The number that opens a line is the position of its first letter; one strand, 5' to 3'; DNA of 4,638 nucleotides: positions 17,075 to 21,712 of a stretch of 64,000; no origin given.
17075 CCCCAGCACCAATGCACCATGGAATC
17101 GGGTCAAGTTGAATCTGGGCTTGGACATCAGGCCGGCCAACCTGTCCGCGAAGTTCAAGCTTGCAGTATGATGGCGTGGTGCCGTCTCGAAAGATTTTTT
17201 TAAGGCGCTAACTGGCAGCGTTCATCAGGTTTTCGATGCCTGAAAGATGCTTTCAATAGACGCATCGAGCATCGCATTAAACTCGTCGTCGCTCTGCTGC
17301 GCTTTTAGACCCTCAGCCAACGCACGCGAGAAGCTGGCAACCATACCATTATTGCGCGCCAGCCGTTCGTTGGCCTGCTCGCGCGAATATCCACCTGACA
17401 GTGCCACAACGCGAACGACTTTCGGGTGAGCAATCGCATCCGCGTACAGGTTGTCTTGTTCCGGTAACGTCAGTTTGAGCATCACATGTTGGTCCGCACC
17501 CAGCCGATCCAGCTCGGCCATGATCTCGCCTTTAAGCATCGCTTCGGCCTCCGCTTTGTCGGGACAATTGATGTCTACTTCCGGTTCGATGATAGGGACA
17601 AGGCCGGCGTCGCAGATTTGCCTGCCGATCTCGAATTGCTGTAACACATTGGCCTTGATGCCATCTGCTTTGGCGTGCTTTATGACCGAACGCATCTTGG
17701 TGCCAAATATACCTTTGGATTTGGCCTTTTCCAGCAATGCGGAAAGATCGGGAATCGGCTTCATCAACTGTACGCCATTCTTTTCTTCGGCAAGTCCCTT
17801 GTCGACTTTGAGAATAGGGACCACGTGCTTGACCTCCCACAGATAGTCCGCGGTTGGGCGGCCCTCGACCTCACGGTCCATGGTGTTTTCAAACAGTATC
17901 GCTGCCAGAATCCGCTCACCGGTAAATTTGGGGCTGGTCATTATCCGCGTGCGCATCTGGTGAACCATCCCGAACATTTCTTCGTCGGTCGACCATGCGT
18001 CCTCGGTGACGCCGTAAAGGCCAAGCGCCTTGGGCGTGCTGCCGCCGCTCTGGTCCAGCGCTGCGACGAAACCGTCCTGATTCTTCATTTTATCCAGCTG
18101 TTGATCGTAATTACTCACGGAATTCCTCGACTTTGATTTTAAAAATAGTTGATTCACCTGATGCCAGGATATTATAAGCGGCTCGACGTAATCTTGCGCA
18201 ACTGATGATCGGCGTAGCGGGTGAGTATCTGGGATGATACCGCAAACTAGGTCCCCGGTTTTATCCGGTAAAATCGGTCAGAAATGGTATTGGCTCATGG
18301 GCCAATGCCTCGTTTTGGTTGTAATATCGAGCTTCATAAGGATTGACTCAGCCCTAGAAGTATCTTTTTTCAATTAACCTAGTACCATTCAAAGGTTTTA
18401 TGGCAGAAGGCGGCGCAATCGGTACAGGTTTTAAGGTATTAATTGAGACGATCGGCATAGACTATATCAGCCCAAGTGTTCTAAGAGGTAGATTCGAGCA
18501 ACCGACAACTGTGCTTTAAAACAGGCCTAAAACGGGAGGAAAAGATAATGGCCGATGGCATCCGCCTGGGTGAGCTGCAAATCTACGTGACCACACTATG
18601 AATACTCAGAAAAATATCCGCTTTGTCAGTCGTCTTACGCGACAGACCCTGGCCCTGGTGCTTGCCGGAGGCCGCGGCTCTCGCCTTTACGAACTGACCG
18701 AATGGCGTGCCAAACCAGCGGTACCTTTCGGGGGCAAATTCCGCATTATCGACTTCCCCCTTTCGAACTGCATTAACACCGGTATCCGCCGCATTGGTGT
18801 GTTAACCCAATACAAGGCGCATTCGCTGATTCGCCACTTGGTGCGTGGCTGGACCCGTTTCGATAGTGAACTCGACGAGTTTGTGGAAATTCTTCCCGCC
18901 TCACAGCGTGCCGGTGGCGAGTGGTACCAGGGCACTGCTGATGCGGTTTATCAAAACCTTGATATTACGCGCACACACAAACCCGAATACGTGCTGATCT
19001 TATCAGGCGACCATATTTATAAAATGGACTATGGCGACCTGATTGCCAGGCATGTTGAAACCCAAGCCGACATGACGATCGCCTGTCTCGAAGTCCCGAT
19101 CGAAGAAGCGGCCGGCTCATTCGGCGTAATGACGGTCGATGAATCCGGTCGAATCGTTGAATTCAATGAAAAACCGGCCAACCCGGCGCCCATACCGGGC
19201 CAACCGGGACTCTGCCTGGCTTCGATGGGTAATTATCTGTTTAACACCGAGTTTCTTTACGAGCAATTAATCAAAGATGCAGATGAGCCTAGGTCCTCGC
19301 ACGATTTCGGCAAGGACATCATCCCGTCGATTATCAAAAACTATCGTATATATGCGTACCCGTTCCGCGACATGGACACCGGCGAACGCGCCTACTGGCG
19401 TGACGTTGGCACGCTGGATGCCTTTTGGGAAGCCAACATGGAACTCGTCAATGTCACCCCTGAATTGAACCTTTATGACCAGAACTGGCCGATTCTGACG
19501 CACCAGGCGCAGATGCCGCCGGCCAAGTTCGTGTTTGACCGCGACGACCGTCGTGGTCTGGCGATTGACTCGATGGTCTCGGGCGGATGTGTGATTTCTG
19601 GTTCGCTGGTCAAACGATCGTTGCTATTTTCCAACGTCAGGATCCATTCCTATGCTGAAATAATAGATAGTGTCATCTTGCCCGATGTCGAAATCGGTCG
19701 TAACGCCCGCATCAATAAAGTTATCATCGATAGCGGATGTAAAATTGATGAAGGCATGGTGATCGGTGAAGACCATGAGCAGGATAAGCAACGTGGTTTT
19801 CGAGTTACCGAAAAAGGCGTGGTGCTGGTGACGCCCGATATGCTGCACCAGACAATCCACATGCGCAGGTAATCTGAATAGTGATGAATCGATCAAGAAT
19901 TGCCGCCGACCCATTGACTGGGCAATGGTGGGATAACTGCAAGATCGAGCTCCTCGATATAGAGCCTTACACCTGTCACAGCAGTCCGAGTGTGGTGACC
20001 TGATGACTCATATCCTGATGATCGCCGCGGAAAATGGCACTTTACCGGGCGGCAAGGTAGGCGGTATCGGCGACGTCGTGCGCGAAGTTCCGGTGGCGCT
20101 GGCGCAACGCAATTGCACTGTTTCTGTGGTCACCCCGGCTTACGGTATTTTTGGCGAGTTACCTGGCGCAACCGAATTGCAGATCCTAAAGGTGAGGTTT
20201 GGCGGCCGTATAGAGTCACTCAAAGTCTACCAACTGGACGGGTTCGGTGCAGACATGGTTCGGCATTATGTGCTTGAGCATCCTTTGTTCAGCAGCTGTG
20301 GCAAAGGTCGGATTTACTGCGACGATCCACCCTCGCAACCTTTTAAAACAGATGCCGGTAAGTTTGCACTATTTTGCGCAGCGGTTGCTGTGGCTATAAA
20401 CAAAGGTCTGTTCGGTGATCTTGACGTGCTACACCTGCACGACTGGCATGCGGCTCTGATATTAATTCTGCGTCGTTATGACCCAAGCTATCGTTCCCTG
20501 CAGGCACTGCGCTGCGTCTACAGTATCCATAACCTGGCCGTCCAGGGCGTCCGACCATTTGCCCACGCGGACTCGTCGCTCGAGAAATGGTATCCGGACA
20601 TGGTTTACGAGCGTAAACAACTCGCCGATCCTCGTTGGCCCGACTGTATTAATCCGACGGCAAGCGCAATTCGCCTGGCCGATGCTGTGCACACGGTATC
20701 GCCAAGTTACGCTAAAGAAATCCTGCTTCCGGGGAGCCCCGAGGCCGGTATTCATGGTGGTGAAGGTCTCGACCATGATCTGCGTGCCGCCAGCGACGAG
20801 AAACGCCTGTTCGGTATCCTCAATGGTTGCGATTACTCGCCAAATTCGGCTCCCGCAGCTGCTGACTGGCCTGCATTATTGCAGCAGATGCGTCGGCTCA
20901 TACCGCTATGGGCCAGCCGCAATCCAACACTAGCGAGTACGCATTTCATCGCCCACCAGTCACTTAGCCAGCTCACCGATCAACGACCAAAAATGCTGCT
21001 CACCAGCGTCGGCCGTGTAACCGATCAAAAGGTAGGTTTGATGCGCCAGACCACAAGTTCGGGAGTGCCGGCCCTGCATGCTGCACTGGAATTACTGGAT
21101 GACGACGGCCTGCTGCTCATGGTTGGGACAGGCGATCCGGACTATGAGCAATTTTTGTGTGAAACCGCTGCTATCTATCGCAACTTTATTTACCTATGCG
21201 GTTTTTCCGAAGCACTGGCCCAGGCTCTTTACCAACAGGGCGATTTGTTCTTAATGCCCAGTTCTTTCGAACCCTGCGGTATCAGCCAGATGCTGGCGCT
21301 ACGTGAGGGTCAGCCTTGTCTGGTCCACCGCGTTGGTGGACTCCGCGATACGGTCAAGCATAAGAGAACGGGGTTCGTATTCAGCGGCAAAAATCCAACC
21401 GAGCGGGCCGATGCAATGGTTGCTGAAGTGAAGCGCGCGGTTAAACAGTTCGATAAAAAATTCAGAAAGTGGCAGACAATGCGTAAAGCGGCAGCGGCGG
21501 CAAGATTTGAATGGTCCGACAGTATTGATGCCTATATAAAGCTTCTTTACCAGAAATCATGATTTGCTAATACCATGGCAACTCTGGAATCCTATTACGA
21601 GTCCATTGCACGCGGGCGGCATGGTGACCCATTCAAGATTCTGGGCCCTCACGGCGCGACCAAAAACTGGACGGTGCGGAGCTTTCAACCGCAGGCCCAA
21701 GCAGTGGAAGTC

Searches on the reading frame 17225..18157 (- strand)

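Call 49: search_protein_families(library=pfam, proteins=[window:17225-18157:-], max_evalue=0.00001)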
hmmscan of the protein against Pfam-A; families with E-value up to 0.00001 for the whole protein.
window:17225-18157:- (310 aa): 1 family
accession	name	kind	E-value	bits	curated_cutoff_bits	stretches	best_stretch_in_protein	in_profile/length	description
PF00274.25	Glycolytic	-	7.1e-12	45.2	22.2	1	67-231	44-214/349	Fructose-bisphosphate aldolase class-I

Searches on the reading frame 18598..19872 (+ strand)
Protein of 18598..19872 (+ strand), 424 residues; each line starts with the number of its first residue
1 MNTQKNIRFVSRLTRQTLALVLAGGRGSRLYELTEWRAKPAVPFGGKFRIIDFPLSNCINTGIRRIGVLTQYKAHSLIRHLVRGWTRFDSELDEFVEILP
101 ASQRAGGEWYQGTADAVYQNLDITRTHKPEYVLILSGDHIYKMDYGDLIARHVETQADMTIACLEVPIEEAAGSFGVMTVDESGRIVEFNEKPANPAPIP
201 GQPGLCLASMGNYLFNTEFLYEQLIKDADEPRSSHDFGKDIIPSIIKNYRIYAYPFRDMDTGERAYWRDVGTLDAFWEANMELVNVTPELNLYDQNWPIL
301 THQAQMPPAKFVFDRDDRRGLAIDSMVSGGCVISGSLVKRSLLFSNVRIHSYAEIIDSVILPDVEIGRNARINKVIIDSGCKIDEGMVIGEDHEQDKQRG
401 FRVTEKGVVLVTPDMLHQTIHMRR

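Call 49: search_protein_families(library=pfam, proteins=[window:18598-19872:+], max_evalue=0.00001)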
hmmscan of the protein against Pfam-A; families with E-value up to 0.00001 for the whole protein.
window:18598-19872:+ (424 aa): 3 families
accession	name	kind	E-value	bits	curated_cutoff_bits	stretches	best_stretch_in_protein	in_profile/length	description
PF00483.29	NTP_transferase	-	1e-62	212.4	21.2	1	19-283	2-242/245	Nucleotidyl transferase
PF24894.1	Hexapep_GlmU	-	9.3e-44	148.2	23.3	1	307-411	1-104/104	GlmU-like, C-terminal hexapeptide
PF25084.1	LbH_EIF2B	-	5.2e-06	26.9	54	1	331-390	29-88/105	EIF2B subunit epsilon LbH domain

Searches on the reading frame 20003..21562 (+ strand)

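Call 49: search_protein_families(library=pfam, proteins=[window:20003-21562:+], max_evalue=0.00001)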
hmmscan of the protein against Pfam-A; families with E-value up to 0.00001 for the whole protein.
window:20003-21562:+ (519 aa): 5 families
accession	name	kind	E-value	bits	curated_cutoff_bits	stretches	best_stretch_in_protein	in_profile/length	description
PF08323.17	Glyco_transf_5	-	2e-53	182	22.7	1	3-261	1-238/239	Starch synthase catalytic domain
PF13692.12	Glyco_trans_1_4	-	2.3e-13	51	27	1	353-473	15-137/142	Glycosyl transferases group 1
PF00534.26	Glycos_transf_1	-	2.3e-12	47.2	26.4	1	360-472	35-152/172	Glycosyl transferases group 1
PF20706.3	GT4-conflict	-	2.6e-07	30.4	26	1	406-509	275-383/385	Family 4 Glycosyltransferase in conflict systems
PF13439.12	Glyco_transf_4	-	2.1e-06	28.3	28.5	0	126-241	62-149/170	Glycosyltransferase Family 4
